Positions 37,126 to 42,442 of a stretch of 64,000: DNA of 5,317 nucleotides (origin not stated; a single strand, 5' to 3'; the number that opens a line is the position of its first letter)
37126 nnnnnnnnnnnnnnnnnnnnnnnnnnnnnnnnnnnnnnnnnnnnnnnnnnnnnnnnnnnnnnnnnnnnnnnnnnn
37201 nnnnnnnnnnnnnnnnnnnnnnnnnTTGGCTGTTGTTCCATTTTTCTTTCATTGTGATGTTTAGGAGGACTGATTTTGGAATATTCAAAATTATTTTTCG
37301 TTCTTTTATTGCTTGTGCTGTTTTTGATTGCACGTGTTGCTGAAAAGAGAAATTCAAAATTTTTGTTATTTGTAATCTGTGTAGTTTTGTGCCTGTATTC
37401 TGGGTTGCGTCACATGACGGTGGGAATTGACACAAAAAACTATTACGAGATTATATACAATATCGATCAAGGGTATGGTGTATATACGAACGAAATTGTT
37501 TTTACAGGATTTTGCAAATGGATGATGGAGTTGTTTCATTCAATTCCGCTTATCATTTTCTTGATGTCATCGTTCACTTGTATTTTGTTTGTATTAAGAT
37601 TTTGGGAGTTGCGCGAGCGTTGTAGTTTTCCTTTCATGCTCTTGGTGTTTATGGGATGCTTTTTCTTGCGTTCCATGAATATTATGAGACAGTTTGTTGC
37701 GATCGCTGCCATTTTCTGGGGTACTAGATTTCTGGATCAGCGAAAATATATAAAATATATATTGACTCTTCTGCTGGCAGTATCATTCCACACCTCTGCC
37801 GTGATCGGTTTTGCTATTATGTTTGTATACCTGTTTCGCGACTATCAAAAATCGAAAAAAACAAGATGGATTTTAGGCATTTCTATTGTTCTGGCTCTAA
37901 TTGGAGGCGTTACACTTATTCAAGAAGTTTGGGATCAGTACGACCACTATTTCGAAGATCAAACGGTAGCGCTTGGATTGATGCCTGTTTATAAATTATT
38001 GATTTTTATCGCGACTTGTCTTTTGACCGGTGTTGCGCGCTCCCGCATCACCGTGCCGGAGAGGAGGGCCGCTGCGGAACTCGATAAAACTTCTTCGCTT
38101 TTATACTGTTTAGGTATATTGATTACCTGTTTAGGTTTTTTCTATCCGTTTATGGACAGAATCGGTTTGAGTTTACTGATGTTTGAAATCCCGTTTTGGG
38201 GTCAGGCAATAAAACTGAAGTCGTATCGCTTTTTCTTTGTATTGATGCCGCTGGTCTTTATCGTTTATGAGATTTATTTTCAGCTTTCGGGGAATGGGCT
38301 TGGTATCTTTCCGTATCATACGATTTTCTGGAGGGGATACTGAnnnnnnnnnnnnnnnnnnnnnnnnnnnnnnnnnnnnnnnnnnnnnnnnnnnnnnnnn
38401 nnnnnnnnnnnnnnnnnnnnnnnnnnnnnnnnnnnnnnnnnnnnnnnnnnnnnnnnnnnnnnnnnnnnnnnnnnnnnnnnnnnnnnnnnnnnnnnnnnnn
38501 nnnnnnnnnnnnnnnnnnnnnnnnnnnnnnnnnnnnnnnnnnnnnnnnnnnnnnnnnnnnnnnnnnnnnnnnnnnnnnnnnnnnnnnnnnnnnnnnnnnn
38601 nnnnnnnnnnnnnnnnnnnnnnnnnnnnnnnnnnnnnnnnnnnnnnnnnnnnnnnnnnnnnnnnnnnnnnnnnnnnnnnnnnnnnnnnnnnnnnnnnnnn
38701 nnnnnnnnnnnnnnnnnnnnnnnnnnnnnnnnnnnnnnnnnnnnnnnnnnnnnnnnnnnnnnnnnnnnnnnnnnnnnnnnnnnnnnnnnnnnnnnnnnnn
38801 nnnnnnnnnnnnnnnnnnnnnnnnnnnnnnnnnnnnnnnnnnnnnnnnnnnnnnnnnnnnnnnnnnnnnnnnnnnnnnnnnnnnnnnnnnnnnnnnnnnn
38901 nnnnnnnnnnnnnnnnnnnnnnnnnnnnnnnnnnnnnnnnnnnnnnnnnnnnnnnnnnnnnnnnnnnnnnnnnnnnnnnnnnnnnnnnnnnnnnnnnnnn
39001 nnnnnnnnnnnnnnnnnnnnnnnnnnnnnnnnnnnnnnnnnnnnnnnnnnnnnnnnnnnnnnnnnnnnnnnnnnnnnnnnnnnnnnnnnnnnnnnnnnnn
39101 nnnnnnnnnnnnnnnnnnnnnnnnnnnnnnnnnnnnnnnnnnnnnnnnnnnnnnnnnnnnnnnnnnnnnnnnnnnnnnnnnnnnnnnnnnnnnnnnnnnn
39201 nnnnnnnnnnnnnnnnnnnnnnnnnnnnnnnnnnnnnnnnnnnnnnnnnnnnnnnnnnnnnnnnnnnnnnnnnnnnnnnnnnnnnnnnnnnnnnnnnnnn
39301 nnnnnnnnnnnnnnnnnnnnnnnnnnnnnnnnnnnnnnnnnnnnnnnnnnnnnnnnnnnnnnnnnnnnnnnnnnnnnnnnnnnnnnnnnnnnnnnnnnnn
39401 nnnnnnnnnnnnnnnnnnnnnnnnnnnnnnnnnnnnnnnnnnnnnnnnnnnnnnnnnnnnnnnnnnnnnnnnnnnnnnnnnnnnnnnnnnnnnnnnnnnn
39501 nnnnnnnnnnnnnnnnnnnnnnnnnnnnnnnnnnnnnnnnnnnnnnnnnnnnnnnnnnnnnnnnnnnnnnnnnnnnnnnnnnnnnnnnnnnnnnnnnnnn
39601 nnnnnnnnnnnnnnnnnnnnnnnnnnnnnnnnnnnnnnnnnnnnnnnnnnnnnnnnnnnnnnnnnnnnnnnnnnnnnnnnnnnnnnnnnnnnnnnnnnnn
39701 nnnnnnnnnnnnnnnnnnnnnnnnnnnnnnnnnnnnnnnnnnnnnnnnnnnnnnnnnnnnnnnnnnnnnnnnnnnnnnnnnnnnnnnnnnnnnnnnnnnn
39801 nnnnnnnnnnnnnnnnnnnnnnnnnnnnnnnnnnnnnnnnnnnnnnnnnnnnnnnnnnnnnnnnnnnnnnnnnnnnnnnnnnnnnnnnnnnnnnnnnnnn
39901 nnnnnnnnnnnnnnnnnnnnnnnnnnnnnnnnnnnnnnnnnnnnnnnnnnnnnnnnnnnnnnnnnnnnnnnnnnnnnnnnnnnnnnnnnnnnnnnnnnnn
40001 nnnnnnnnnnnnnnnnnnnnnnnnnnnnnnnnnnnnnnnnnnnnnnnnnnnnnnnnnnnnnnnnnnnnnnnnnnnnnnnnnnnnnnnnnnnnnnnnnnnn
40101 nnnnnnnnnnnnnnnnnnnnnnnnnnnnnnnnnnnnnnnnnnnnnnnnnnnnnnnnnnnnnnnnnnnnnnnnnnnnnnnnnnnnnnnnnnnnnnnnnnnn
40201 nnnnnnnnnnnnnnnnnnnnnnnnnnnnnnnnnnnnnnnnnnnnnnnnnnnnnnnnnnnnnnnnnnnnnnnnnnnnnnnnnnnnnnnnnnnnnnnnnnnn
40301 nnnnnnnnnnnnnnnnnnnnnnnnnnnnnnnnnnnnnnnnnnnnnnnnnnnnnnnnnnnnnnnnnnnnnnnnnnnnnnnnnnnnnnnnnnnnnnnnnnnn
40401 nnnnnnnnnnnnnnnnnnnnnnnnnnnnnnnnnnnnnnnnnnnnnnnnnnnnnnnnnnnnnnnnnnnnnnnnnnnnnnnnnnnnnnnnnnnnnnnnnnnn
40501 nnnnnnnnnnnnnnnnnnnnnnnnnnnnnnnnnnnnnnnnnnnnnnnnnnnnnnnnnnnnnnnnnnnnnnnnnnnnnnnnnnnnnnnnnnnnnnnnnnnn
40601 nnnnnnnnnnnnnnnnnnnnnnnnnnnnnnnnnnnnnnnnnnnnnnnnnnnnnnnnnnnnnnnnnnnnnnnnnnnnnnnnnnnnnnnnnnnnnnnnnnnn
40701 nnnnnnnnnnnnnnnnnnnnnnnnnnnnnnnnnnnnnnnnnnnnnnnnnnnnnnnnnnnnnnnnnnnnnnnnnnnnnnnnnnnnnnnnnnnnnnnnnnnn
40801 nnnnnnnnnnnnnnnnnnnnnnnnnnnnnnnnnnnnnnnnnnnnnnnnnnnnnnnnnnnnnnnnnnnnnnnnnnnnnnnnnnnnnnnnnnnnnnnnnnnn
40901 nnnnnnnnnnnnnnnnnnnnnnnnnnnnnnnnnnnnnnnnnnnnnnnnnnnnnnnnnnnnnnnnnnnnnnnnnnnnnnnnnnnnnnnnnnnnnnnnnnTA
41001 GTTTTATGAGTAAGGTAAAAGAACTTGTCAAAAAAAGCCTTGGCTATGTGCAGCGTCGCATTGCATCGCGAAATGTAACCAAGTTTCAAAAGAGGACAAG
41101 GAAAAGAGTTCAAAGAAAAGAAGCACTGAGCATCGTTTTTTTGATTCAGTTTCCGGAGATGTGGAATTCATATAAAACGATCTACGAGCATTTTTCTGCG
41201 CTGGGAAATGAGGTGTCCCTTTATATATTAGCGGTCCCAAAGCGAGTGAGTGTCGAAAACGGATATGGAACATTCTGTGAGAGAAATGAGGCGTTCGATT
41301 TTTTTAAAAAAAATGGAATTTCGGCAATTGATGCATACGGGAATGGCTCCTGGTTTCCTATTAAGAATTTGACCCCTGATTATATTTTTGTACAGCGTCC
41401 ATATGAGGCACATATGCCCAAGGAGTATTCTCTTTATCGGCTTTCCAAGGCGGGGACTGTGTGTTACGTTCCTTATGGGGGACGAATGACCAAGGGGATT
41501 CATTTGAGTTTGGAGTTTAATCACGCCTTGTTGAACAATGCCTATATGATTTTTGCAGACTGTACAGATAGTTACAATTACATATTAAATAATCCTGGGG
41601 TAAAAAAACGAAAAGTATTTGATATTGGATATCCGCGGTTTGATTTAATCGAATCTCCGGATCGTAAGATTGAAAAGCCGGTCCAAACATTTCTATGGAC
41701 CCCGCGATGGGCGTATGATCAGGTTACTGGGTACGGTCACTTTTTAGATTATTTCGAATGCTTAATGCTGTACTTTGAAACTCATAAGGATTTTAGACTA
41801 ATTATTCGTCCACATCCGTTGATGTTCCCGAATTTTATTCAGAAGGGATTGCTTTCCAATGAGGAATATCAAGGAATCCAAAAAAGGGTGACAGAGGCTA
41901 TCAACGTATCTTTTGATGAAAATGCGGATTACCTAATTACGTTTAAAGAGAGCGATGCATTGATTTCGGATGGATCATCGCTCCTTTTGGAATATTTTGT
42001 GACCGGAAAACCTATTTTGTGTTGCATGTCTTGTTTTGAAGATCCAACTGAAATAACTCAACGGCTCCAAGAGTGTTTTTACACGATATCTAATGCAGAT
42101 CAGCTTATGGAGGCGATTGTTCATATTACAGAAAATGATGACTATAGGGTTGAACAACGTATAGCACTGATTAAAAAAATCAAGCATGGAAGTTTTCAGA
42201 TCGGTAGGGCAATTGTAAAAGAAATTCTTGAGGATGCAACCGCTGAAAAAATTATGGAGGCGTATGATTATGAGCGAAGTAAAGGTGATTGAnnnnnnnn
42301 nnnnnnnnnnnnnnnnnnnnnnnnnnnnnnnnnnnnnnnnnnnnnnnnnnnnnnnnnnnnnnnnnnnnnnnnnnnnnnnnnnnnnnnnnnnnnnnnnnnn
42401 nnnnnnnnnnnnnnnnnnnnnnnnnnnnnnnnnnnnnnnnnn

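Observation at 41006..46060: Block of TagF-like, LicD, GNAT, HisC/CobD-like and a TagD-oxidoreductase fusion: candidate pathway for a CDP-activated amino-polyol phosphate decoration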

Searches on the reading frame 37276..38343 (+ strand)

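Call 24: search_protein_families(library=pfam, proteins=[window:37276-38343:+], max_evalue=0.001)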
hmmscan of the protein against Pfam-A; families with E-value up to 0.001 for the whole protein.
window:37276-38343:+ (355 aa): 1 family
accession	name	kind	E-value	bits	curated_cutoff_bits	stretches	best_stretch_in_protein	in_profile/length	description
PF14897.12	EpsG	-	7.9e-36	124.3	30.1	1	29-348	2-325/326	EpsG family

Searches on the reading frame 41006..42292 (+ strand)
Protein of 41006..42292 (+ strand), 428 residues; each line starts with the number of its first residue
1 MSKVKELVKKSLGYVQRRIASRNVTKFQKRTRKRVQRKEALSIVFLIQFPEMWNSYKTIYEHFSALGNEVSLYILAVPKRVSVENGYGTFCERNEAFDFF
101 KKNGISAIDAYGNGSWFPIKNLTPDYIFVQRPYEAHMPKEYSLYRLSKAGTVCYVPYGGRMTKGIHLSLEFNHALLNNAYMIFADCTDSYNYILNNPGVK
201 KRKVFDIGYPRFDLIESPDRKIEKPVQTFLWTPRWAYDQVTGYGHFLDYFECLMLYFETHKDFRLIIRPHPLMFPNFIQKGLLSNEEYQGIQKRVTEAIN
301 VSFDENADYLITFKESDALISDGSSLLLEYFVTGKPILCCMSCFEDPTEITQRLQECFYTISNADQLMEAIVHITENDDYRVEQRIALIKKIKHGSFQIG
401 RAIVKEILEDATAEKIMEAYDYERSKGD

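Call 3: search_protein_families(library=pfam, proteins=[window:41006-42292:+], max_evalue=0.01)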
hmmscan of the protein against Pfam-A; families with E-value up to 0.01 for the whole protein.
window:41006-42292:+ (428 aa): 1 family
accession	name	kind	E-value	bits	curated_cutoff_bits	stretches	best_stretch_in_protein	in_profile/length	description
PF04464.20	Glyphos_transf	-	4.1e-09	36.3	22.1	1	198-385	154-342/367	CDP-Glycerol:Poly(glycerophosphate) glycerophosphotransferase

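Call 4: search_protein_families(library=ncbifam, proteins=[window:41006-42292:+], max_evalue=0.01)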
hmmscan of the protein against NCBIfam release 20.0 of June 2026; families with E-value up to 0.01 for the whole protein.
window:41006-42292:+ (428 aa): 3 families
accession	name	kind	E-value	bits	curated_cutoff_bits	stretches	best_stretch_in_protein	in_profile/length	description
TIGR04396.2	surf_polysacc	subfamily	3.7e-09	36.2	125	1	248-412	209-360/427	surface carbohydrate biosynthesis protein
NF041713.1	Tar_polymTarL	equivalog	0.00041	19.1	1000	1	304-402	457-551/562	teichoic acid ribitol-phosphate polymerase TarL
NF046086.1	BFO_1060_trans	domain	0.003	16.7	200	0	252-387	210-339/365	BFO_1060 family glycosyltransferase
